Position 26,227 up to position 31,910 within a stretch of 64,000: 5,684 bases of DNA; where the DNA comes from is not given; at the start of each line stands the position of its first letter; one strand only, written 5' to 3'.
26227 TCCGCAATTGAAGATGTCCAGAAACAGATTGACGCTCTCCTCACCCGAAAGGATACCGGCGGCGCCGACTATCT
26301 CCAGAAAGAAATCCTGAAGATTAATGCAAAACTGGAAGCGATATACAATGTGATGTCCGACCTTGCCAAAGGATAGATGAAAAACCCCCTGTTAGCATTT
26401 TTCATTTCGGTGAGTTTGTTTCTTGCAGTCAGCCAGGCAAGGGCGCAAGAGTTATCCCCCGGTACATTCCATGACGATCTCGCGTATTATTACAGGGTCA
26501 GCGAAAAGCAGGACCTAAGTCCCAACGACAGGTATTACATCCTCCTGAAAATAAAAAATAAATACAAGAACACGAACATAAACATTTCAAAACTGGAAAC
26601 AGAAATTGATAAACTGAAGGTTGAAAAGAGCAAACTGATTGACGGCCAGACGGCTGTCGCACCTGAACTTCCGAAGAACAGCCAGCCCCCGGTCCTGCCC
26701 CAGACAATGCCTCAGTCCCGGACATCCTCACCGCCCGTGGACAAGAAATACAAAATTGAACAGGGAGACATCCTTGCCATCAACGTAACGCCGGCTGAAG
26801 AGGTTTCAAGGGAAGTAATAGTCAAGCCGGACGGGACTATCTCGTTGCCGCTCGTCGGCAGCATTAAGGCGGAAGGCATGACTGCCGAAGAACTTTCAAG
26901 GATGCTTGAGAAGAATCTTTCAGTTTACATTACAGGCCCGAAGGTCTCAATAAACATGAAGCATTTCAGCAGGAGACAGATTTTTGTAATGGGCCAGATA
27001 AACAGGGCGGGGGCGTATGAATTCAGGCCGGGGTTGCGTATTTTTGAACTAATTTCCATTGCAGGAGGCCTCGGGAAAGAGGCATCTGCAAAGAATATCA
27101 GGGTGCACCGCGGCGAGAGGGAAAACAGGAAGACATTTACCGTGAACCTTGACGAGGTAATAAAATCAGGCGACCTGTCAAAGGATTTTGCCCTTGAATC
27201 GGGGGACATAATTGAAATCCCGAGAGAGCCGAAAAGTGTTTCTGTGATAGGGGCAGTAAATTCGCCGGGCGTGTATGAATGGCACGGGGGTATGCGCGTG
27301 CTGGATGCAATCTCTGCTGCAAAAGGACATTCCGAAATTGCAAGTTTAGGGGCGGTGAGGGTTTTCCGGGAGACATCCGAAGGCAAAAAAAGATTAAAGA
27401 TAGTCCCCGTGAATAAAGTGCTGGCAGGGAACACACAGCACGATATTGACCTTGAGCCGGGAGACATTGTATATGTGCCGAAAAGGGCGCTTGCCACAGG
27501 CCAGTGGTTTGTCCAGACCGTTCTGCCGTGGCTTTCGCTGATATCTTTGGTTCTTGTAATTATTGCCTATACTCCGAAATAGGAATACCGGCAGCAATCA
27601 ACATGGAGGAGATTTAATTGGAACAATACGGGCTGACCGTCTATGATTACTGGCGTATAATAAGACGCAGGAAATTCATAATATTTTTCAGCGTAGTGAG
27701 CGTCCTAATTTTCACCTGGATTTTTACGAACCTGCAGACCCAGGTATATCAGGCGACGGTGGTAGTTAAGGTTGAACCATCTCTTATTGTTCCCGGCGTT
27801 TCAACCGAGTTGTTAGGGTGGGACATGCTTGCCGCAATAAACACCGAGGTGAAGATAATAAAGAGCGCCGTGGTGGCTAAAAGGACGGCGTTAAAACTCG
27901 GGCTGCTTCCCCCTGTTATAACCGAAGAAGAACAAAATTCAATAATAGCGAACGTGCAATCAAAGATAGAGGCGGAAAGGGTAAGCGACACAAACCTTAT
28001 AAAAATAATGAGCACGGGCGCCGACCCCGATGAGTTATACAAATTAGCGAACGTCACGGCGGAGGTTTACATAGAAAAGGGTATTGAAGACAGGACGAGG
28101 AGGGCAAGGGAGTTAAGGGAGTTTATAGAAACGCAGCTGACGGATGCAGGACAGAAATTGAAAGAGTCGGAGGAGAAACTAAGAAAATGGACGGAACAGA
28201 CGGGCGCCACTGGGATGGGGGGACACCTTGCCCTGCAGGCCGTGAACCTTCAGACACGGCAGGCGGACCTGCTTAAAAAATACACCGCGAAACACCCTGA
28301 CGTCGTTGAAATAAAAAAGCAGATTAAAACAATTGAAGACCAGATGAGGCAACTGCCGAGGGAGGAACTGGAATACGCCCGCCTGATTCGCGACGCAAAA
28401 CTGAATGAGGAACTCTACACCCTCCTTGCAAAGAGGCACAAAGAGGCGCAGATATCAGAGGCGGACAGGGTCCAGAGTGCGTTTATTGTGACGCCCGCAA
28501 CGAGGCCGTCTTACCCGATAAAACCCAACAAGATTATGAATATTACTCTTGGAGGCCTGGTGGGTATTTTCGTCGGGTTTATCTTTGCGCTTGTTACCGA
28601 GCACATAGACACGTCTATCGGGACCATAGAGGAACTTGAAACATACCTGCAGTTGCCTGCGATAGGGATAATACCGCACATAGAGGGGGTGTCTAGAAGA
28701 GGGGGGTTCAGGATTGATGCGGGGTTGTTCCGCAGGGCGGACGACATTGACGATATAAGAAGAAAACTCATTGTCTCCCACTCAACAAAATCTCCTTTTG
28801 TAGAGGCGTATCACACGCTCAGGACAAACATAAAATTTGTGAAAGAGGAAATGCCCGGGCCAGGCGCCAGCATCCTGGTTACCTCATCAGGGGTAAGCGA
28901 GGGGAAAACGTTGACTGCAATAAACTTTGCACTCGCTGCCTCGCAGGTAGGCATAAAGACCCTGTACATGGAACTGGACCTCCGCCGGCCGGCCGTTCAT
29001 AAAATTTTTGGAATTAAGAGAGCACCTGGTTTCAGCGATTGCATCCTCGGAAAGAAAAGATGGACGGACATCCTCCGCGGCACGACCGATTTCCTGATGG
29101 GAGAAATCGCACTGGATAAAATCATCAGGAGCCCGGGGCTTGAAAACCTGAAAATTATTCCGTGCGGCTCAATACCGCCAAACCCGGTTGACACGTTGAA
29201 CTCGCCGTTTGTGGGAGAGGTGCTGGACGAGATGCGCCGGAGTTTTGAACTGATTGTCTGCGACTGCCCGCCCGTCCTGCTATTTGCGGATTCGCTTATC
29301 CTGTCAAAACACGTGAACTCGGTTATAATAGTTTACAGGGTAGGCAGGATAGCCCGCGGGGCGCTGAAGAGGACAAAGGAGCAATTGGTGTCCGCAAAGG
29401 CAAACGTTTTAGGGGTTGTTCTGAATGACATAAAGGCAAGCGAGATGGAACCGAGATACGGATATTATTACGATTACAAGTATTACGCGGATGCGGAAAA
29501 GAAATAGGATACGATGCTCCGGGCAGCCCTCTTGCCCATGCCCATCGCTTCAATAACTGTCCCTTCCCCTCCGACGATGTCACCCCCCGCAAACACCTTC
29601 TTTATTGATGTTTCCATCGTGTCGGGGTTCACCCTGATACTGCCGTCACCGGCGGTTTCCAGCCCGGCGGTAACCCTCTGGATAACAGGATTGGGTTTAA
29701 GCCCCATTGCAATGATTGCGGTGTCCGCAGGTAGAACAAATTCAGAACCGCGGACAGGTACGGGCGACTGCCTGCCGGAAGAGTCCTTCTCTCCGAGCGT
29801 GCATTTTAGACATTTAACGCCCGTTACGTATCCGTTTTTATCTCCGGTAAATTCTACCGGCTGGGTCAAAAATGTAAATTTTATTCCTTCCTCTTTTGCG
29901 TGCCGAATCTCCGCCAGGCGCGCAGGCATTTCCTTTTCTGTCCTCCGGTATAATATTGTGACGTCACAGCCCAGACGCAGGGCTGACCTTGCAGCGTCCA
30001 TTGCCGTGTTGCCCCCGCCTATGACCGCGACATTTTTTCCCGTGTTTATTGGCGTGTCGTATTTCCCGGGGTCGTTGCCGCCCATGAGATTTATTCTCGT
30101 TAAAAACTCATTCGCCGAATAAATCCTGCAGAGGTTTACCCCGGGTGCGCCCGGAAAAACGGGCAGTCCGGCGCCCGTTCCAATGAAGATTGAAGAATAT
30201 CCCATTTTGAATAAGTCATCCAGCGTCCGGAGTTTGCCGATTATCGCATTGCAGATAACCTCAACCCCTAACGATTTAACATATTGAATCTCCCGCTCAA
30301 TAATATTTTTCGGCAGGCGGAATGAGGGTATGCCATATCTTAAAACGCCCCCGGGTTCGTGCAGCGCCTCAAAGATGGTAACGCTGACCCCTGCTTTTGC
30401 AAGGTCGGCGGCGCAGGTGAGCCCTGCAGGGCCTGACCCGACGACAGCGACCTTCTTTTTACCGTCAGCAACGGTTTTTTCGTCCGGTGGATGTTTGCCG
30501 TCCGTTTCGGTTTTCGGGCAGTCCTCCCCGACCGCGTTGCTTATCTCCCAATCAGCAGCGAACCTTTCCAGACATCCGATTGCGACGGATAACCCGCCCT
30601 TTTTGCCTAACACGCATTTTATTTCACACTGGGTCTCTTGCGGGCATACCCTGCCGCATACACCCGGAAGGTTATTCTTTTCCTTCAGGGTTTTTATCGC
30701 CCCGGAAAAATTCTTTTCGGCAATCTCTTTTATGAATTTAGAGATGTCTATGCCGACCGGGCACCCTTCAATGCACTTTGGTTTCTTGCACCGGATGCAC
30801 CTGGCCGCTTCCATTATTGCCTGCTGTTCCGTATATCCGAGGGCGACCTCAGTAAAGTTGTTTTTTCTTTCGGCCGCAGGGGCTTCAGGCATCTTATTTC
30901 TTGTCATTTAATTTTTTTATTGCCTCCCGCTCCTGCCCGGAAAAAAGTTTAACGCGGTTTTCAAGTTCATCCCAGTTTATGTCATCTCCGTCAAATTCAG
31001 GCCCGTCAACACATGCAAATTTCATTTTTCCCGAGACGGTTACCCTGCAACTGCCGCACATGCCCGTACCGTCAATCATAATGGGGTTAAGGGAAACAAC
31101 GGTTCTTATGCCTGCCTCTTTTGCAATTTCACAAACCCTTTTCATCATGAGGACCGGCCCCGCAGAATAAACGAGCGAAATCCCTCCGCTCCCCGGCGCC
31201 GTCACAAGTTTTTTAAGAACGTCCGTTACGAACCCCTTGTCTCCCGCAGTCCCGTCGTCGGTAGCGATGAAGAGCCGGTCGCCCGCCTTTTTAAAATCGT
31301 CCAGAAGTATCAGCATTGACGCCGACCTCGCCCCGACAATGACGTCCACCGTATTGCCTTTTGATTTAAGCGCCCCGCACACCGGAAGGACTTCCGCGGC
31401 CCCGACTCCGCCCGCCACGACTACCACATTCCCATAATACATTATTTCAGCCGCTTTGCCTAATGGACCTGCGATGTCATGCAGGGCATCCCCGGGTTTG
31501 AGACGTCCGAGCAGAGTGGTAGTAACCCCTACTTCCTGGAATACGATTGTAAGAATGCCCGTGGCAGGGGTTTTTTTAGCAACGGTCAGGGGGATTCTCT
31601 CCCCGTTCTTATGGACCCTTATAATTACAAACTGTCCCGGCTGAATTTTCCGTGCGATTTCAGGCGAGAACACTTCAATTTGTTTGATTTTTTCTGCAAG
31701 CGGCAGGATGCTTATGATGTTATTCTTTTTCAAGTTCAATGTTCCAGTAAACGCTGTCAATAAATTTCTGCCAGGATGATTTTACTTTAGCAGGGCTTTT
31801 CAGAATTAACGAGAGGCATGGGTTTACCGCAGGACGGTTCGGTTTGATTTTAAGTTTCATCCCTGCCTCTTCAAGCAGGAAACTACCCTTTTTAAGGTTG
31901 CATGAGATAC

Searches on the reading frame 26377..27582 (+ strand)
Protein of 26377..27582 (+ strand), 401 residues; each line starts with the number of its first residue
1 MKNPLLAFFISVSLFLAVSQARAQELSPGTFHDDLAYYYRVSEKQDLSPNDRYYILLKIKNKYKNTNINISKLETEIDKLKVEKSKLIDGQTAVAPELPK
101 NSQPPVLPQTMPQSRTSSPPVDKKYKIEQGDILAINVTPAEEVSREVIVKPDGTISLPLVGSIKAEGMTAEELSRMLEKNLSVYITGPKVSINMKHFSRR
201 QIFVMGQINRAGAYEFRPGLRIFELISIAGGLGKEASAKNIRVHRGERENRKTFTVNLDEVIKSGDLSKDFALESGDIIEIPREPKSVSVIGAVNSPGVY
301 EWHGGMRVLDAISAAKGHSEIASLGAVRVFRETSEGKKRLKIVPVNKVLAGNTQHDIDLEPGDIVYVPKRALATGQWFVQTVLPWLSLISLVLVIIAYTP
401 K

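Call 21: search_protein_families(library=pfam, proteins=[window:26377-27582:+], max_evalue=0.001)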
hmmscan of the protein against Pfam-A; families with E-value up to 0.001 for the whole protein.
window:26377-27582:+ (401 aa): 4 families
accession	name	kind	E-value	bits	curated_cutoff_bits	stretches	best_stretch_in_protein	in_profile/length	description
PF22461.2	SLBB_2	-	2e-25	89.1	27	2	286-367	1-79/79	SLBB domain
PF02563.21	Poly_export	-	3e-21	75.8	28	1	120-194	2-76/77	Polysaccharide biosynthesis/export protein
PF10531.15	SLBB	-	7.3e-21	74.2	27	2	202-250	2-48/55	SLBB domain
PF08007.18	JmjC_2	-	7.1e-06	26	22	0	343-372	74-103/127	JmjC domain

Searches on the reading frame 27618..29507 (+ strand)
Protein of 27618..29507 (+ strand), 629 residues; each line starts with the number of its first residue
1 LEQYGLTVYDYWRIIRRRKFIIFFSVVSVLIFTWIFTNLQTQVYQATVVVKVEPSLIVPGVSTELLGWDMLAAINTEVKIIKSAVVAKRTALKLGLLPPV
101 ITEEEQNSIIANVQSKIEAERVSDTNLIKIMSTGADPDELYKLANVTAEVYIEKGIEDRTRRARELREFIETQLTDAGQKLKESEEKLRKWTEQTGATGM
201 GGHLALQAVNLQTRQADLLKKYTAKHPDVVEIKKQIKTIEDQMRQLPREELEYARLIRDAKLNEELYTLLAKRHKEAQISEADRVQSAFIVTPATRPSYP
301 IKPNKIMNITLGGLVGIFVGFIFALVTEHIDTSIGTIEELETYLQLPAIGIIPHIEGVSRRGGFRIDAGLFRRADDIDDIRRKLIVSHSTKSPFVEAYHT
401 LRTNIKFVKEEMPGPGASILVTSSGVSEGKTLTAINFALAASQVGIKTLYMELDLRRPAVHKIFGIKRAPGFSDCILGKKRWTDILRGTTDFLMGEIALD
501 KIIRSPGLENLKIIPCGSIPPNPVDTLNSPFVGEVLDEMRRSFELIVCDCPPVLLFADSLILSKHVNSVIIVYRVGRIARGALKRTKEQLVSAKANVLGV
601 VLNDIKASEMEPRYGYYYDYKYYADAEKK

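Call 21: search_protein_families(library=pfam, proteins=[window:27618-29507:+], max_evalue=0.001)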
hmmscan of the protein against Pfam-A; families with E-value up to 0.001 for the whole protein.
window:27618-29507:+ (629 aa): 4 families
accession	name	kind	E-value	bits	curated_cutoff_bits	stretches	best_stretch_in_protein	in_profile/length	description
PF13807.11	GNVR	-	1.4e-12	47.8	27.7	1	252-326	5-79/82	G-rich domain on putative tyrosine kinase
PF02706.20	Wzz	-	8.3e-07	29.7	25.5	1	8-91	5-88/91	Chain length determinant protein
PF13614.12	AAA_31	-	1.9e-05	25.2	27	1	429-578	14-152/177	AAA domain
PF01656.29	CbiA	-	3.5e-05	24.2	25.4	1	421-610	3-88/125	CobQ/CobB/MinD/ParA nucleotide binding domain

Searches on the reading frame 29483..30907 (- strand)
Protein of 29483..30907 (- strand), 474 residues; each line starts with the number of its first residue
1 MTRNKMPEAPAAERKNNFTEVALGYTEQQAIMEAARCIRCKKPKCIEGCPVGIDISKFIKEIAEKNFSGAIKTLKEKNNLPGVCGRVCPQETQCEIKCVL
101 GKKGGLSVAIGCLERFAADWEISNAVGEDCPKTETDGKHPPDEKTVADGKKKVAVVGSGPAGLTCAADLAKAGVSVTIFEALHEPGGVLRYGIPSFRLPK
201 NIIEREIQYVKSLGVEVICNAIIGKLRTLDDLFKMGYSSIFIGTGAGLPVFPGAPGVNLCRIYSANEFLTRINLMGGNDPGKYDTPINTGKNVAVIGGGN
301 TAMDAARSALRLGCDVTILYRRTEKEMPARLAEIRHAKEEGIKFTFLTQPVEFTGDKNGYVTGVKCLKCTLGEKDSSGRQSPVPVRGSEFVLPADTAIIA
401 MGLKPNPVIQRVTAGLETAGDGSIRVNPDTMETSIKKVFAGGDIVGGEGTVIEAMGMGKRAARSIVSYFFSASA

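Call 21: search_protein_families(library=pfam, proteins=[window:29483-30907:-], max_evalue=0.001)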
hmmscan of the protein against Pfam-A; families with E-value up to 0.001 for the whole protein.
window:29483-30907:- (474 aa): 17 families
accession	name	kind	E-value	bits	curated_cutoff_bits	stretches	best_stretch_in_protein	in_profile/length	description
PF14691.11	Fer4_20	-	5e-42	142.7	25.8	1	14-124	1-111/113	Dihydroprymidine dehydrogenase domain II, 4Fe-4S cluster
PF07992.20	Pyr_redox_2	-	8.8e-39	134.1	26.1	1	151-458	1-291/291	Pyridine nucleotide-disulphide oxidoreductase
PF00070.33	Pyr_redox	-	5.5e-17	62.5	22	2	292-365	1-78/82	Pyridine nucleotide-disulphide oxidoreductase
PF13738.12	Pyr_redox_3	-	2.3e-15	57.1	30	1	289-442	163-305/305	Pyridine nucleotide-disulphide oxidoreductase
PF13450.12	NAD_binding_8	-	1.9e-11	44.5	21.9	1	155-190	1-36/68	NAD(P)-binding Rossmann-like domain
PF01134.28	GIDA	-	4.2e-10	39.7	22.1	1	152-218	1-67/391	Glucose inhibited division protein A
PF12831.13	FAD_oxidored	-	1.8e-08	34.5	27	1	153-189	2-38/416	FAD dependent oxidoreductase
PF01266.30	DAO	-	4.2e-08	33.5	27.9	1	152-186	1-35/353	FAD dependent oxidoreductase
PF03486.20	HI0933_like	-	9.9e-08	32.2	50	1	152-186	2-36/244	HI0933-like protein Rossmann domain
PF01494.25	FAD_binding_3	-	2.4e-07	30.7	22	1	152-183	3-34/349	FAD binding domain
PF00890.30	FAD_binding_2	-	3.3e-07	30.3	20.4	1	153-187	2-36/414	FAD binding domain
PF01262.27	AlaDh_PNT_C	-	4.6e-07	29.9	23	1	291-325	29-63/214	Alanine dehydrogenase/PNT, C-terminal domain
PF13241.12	NAD_binding_7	-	1.3e-06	29.4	22.1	0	289-332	6-46/104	Putative NAD(P)-binding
PF01946.23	Thi4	-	4.1e-06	26.6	26.2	1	151-196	18-64/235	Thi4 family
PF01593.30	Amino_oxidase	-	3.5e-05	23.7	19.8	1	161-187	2-28/443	Flavin containing amine oxidoreductase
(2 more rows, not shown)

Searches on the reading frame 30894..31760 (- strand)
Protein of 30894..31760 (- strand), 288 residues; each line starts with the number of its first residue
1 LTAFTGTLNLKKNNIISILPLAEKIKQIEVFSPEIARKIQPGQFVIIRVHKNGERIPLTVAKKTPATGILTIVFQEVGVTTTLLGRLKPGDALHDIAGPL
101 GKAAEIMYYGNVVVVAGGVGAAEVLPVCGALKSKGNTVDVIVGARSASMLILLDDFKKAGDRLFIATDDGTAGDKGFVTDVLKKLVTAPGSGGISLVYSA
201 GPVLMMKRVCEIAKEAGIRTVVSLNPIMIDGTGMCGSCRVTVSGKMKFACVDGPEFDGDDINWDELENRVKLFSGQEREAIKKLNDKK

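Call 21: search_protein_families(library=pfam, proteins=[window:30894-31760:-], max_evalue=0.001)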
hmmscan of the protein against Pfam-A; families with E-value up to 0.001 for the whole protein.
window:30894-31760:- (288 aa): 1 family
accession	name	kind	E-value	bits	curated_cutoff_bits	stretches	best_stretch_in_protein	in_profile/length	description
PF10418.14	DHODB_Fe-S_bind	-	1.1e-13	51.1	23.9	1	225-261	1-40/41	Iron-sulfur cluster binding domain of dihydroorotate dehydrogenase B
